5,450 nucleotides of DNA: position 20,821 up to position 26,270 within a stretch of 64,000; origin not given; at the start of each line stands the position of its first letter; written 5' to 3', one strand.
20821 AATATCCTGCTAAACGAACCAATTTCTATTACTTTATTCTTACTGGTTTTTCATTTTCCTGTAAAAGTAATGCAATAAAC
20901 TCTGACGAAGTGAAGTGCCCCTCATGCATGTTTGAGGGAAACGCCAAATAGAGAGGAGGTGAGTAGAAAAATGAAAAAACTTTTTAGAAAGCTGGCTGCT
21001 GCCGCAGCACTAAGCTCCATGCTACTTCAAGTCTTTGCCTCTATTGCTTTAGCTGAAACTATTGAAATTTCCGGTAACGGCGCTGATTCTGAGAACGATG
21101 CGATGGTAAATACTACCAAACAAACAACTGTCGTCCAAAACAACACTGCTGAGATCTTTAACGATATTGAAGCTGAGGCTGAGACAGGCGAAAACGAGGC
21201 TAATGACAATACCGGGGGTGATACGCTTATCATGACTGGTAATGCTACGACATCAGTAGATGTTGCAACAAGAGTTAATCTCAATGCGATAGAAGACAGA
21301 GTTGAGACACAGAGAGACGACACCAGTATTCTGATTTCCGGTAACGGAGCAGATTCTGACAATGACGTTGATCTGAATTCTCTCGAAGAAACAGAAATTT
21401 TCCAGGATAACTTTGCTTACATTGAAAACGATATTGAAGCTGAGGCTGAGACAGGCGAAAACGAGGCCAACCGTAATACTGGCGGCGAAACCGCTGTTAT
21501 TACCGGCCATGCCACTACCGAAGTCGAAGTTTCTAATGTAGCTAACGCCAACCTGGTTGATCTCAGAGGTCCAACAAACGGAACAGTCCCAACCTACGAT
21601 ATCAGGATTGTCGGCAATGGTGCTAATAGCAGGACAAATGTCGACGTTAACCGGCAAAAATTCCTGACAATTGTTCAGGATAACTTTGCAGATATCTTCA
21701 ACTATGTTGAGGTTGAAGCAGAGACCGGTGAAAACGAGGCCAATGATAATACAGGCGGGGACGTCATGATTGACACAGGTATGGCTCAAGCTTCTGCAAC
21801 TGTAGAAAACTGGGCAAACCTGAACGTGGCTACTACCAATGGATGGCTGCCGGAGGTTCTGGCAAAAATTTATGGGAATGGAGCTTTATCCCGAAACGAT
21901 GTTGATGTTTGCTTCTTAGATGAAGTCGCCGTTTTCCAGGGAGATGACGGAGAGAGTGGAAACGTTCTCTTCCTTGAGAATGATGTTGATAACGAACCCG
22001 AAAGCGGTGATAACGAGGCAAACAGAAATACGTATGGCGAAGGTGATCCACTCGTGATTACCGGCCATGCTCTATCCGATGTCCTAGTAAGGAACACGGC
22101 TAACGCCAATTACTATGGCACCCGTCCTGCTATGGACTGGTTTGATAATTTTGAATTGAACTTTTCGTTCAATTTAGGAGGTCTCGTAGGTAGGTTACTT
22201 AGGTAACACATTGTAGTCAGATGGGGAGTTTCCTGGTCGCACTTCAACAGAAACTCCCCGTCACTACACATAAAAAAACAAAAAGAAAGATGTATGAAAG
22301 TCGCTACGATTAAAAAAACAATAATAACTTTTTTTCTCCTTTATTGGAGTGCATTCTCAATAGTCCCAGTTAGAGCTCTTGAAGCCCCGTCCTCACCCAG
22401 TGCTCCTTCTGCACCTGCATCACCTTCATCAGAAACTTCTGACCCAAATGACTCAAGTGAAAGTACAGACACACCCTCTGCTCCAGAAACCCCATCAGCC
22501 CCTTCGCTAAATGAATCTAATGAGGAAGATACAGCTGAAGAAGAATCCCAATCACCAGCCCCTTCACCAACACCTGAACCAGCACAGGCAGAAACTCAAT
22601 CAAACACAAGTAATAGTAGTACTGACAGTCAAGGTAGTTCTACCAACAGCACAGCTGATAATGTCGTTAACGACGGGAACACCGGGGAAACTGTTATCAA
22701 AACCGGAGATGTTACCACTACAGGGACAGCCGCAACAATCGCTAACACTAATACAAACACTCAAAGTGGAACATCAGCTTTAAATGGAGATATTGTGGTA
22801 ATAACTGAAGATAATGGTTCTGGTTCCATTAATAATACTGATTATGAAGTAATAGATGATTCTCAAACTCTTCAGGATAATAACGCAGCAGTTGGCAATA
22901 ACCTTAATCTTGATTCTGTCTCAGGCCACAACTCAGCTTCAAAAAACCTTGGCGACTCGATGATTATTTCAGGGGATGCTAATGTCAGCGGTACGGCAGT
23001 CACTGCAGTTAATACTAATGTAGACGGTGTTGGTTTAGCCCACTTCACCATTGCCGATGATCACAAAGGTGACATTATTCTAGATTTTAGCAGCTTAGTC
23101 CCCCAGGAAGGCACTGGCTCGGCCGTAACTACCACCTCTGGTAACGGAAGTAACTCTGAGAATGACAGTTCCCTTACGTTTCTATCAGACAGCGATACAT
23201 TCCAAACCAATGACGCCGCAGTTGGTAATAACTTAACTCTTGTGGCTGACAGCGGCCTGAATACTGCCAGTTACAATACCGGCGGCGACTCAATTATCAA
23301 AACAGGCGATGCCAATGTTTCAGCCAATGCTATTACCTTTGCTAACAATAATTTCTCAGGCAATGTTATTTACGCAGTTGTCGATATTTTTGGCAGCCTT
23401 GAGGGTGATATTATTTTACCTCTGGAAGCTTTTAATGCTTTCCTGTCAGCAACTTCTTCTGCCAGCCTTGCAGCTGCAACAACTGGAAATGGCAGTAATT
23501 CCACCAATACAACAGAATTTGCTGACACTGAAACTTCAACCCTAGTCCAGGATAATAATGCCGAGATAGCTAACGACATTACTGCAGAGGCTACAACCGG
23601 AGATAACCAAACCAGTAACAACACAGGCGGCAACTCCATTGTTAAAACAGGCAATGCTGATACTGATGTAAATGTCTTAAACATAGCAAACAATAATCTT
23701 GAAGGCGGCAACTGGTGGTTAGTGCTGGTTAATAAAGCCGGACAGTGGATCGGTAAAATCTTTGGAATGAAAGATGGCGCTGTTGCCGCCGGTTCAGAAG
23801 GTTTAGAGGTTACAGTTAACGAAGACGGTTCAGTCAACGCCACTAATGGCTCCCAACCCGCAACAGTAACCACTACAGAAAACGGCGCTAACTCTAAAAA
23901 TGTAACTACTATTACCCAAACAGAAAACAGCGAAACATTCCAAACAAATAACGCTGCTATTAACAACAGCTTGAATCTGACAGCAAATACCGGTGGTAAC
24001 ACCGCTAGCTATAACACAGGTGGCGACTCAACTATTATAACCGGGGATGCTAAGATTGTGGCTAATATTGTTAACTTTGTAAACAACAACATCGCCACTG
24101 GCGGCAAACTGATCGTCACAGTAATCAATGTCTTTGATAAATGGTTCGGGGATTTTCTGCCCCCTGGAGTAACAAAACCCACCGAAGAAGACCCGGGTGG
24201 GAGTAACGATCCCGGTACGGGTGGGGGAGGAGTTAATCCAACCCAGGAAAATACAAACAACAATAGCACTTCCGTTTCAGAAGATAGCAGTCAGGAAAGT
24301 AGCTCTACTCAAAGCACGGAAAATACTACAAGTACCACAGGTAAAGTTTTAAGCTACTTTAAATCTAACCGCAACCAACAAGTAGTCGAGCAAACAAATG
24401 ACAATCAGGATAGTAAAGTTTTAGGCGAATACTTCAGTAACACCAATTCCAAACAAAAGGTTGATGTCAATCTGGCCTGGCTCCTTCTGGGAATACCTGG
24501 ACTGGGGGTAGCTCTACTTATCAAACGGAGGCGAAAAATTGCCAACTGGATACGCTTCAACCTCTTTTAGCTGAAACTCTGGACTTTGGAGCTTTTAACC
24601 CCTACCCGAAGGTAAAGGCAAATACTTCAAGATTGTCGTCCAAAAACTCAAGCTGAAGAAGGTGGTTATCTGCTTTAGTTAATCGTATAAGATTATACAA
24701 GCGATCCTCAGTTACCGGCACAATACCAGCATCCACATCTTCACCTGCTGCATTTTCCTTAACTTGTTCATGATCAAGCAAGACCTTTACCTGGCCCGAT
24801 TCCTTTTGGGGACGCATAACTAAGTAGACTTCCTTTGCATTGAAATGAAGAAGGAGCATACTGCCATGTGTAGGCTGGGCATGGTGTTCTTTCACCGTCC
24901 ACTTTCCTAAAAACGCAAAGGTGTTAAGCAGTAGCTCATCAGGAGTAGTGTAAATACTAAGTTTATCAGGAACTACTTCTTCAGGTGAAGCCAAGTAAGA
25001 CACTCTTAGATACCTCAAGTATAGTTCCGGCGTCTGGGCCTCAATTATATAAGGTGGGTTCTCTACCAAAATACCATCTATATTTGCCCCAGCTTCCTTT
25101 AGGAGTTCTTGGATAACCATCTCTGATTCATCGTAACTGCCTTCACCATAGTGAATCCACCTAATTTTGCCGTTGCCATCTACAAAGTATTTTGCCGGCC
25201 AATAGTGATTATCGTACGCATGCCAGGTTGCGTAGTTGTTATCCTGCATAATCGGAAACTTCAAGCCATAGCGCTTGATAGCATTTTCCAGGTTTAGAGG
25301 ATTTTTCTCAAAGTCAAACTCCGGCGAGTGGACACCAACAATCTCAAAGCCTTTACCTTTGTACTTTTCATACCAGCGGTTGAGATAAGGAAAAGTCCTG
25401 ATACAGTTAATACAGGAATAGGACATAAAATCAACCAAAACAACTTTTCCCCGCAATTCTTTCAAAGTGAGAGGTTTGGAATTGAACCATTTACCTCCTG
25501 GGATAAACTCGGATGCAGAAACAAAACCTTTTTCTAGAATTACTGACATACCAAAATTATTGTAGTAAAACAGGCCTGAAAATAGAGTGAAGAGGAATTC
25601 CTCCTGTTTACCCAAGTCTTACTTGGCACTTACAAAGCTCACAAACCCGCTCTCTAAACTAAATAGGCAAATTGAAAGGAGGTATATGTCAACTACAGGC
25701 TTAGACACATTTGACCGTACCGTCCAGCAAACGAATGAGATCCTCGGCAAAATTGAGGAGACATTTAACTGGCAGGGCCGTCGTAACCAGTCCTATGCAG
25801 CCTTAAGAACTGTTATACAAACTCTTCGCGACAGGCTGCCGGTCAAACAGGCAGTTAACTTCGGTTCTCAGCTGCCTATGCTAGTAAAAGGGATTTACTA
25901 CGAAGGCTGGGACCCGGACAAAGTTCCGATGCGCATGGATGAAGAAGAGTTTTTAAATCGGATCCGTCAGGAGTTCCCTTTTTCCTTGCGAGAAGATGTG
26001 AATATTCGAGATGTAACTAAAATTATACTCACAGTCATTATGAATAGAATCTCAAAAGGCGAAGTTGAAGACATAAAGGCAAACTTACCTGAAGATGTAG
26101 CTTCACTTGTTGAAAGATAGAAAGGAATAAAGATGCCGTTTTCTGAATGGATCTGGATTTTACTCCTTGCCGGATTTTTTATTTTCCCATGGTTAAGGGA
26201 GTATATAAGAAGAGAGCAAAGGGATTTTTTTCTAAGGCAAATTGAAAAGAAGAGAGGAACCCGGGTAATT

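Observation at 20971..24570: Two adjacent genes for secreted proteins built from a previously unrecognised ~85-aa tandem repeat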

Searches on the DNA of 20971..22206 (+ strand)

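Call 75: search_rna_families(sources=[L006, L010, L012, L017, L023, L039, L043], threshold=gathering)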
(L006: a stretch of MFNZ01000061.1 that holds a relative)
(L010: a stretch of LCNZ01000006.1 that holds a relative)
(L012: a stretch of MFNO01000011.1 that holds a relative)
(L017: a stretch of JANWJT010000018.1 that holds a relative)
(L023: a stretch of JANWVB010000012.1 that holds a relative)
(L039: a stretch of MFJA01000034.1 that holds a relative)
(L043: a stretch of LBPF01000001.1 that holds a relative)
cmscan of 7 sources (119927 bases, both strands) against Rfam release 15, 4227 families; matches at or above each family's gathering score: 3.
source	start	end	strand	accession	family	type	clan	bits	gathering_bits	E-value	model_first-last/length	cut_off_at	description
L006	1296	1368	-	RF00005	tRNA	Gene; tRNA;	CL00001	67.8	29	2.3e-12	1-71/71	no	tRNA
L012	5355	5429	+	RF00005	tRNA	Gene; tRNA;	CL00001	67.7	29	2.5e-12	1-71/71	no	tRNA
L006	9995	10067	+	RF00005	tRNA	Gene; tRNA;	CL00001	66.9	29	4.2e-12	1-71/71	no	tRNA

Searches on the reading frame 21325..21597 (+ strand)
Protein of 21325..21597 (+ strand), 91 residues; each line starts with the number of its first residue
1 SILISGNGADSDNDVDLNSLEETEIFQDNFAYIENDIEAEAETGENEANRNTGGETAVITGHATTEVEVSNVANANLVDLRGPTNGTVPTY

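Call 54: search_solved_structures(query=A3, max_evalue=10, show_alignments=2)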
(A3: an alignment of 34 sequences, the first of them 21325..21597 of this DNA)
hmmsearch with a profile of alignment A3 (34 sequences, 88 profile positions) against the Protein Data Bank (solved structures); distinct sequences matched with E-value up to 10: 2.
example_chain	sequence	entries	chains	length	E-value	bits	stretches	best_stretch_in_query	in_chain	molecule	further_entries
5kjp_A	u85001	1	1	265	1.4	12.3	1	9-56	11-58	Enoyl-CoA hydratase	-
6ldz_A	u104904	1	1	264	1.4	12.3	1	9-56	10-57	Probable enoyl-CoA hydratase EchA1 (Enoyl hydrase) (Unsaturated acyl-CoA hydratase) (Croto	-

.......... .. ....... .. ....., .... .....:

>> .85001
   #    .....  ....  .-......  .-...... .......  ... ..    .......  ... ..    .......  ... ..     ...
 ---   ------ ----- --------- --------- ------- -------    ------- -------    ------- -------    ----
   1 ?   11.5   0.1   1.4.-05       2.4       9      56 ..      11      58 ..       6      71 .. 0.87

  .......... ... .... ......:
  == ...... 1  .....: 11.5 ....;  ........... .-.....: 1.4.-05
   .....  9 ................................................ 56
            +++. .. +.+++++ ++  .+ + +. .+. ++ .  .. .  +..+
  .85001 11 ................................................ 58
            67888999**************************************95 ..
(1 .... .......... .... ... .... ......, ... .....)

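Call 59: search_protein_representatives(alignment_id=A3)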
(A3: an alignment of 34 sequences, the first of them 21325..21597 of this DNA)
Query: 34 sequences, 88 profile positions. Proteins with E-value up to 0.001 (for the whole library): 3178; up to 1e-10: 2084; up to 1e-30: 715. The best 150 are listed.
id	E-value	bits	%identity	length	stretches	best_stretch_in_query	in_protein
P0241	8.0e-119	404.1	-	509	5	2-87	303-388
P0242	4.9e-118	401.6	-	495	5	3-85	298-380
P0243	1.3e-113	387.4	-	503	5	2-85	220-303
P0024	2.3e-111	380.2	-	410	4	2-86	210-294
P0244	6.6e-106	362.7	-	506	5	2-84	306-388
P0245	1.9e-102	351.6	-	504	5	2-84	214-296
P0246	7.6e-102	349.7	-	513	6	2-87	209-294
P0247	1.1e-101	349.1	-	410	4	2-87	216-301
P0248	1.2e-101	349.1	-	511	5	2-85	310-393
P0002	2.4e-98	338.4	-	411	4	1-81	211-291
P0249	4.4e-97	334.4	-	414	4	2-87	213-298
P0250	9.1e-97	333.4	-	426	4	2-86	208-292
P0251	2.7e-96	331.9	-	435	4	2-87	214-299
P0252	2.2e-95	329.0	-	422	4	2-87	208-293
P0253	2.1e-94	325.8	-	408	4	2-85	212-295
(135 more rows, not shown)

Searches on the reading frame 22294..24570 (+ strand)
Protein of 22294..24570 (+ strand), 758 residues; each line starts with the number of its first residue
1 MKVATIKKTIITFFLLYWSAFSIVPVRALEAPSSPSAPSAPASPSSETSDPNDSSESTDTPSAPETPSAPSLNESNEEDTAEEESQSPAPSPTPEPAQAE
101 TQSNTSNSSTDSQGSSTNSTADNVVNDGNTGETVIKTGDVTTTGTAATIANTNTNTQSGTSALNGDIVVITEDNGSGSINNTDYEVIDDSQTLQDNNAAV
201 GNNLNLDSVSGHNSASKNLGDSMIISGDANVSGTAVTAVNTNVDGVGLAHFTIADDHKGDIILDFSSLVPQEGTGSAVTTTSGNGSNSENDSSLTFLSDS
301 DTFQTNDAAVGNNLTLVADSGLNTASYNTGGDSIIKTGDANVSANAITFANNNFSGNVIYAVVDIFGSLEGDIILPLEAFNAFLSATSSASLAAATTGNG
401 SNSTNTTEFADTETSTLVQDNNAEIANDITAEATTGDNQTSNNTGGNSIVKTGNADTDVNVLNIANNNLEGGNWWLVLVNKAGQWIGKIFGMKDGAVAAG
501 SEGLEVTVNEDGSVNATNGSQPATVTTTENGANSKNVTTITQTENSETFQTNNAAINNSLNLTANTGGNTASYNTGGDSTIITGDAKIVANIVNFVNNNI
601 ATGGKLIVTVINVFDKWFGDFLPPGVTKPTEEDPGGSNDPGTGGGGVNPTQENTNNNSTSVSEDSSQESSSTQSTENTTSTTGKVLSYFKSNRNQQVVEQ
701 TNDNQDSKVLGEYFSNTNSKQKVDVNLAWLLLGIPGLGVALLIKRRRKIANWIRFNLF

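Call 3: search_protein_families(library=pfam, proteins=[window:22294-24570:+], max_evalue=1)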
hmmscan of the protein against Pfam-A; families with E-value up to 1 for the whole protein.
window:22294-24570:+ (758 aa): 0 families

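Call 4: search_protein_families(library=ncbifam, proteins=[window:22294-24570:+], max_evalue=1)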
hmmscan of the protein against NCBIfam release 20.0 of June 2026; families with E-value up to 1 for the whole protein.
window:22294-24570:+ (758 aa): 1 family
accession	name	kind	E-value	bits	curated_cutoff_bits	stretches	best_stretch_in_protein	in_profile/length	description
NF033507.3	Loki-CTERM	subfamily_domain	0.34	11.3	19.9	1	729-749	7-27/27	Loki-CTERM sorting domain-containing protein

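Call 12: find_homologous_proteins(query=window:22294-24570:+)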
Query window:22294-24570:+ (758 aa): 350 proteins with E <= 0.001 among 8000 candidates; the best 120 are listed.
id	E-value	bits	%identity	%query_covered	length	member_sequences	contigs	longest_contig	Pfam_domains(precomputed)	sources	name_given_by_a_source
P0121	0.0e+0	1574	100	100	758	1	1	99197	-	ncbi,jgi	ncbi:MAG: hypothetical protein ACOX6V_01260 [Patescibacteria group bacterium]|jgi:hypothetical prote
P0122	5.4e-150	519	44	99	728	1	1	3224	-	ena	-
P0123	2.5e-149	517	47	83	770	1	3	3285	-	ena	-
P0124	4.9e-147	509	42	99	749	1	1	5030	-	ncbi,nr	ncbi:MAG: hypothetical protein N3A54_04875 [Patescibacteria group bacterium]|nr:hypothetical protein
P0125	1.1e-146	508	46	87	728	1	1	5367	-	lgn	-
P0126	1.8e-146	508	47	82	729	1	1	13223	-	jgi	jgi:hypothetical protein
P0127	1.4e-145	505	43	97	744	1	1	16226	-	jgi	-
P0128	1.8e-145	504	46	87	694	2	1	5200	-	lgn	-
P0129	8.9e-145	502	43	99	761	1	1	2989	-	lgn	-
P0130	1.9e-144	501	44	81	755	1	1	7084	-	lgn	-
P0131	5.3e-144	499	47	75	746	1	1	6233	-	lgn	-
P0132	1.0e-143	498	42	100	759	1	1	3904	-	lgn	-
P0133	4.2e-143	496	43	99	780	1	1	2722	-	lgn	-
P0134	4.9e-143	496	46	80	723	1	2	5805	-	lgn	-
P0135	1.1e-142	495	49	76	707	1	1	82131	-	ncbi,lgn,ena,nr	ncbi:MAG: Uncharacterized protein G01um101416_206 [Microgenomates group bacterium Gr01-1014_16]|nr:M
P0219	4.5e-129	450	45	82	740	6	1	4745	PF22251.2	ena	-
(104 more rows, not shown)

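Call 38: search_protein_families(library=pfam, proteins=[P0219], max_evalue=1)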
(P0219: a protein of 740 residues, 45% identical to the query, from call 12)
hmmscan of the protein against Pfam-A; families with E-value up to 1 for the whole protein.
P0219 (740 aa): 1 family
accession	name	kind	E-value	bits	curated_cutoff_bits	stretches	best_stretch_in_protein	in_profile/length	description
PF22251.1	PFF1_TM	-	2.1e-05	24.6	32.3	1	580-721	102-250/300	Vacuolar membrane protease, transmembrane domain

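Call 50: predict_structure(alignment_id=A2)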
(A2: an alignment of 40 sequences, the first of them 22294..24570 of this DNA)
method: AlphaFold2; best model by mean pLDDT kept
length: 758 residues; sequences in the alignment: 40
mean_pLDDT: 61.9   pTM: 0.55
mean pLDDT of the five models: 61.9, 59.9, 58.5, 56.7, 51.0
residues with pLDDT >= 90: 101; 70-90: 251; 50-70: 97; < 50: 309
segments of 3 or more residues with pLDDT < 50: 26-28, 45-60, 68-92, 94-120, 152-194, 269-304, 386-419, 520-541, 543-548, 635-722
pLDDT, mean of each block of 10 residues (from residue 1): 74 85 53 61 44 42 47 37 33 37 30 42 78 87 73 38 31 35 35 55 78 92 91 77 71 85 71 36 42 39 58 85 93 95 87 75 88 85 52 38 42 43 75 88 91 88 73 82 84 83 72 58 33 34 43 75 92 95 93 79 76 91 84 47 29 29 29 27 29 28 34 35 66 82 79 62
secondary structure, 60 per line:
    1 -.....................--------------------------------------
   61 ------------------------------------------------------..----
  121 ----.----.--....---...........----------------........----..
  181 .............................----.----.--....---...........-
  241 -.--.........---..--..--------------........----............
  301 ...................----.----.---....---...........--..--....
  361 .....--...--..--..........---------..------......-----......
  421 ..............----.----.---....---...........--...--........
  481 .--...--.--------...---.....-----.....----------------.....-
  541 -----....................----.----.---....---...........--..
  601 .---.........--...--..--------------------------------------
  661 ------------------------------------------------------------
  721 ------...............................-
elements in order (helices of 4 or more, strands of 3 or more residues): H2-22 E133-136 E140-150 E167-174 E179-209 E222-225 E229-239 E245-253 E277-284 E289-319 E333-336 E340-350 E357-365 E368-370 H377-386 E404-409 E415-434 E448-451 E455-465 E468-470 E473-481 E484-486 E498-500 E504-508 E514-518 E535-539 E546-565 E579-582 E586-596 E599-601 E605-613 E616-618 H727-757

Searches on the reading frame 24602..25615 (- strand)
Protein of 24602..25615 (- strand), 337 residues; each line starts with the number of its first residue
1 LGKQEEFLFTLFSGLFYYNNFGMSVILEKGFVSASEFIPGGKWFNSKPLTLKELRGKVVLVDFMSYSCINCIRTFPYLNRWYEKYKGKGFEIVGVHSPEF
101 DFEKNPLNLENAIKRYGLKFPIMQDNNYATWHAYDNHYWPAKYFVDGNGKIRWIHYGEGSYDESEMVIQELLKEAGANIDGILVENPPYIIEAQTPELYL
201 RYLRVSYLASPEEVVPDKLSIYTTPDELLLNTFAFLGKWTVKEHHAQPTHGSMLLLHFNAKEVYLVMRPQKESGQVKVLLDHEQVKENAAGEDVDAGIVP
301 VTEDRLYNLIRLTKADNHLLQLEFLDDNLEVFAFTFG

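Call 17: search_protein_families(library=pfam, proteins=[window:24602-25615:-], max_evalue=0.001)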
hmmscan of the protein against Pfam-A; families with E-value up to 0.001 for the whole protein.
window:24602-25615:- (337 aa): 5 families
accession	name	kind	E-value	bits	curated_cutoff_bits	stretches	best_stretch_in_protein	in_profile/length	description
PF17991.7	Thioredoxin_10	-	3e-34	119.1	27.1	1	195-337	1-142/142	Thioredoxin like C-terminal domain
PF00578.27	AhpC-TSA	-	7.3e-14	52.2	26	1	47-153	16-123/124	AhpC/TSA family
PF08534.16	Redoxin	-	4.2e-13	49.8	26.6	1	47-165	19-143/148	Redoxin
PF13905.12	Thioredoxin_8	-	2.2e-09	37.9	27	1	56-151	1-94/94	Thioredoxin-like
PF00255.25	GSHPx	-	7.9e-05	22.6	27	1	45-124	10-91/108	Glutathione peroxidase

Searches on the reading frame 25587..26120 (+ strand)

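Call 17: search_protein_families(library=pfam, proteins=[window:25587-26120:+], max_evalue=0.001)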
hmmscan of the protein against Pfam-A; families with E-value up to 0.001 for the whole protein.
window:25587-26120:+ (177 aa): 1 family
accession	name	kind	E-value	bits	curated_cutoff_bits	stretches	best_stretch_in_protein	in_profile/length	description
PF10025.14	DUF2267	-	4.2e-28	98.5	29.8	1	49-174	1-122/122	Uncharacterized conserved protein (DUF2267)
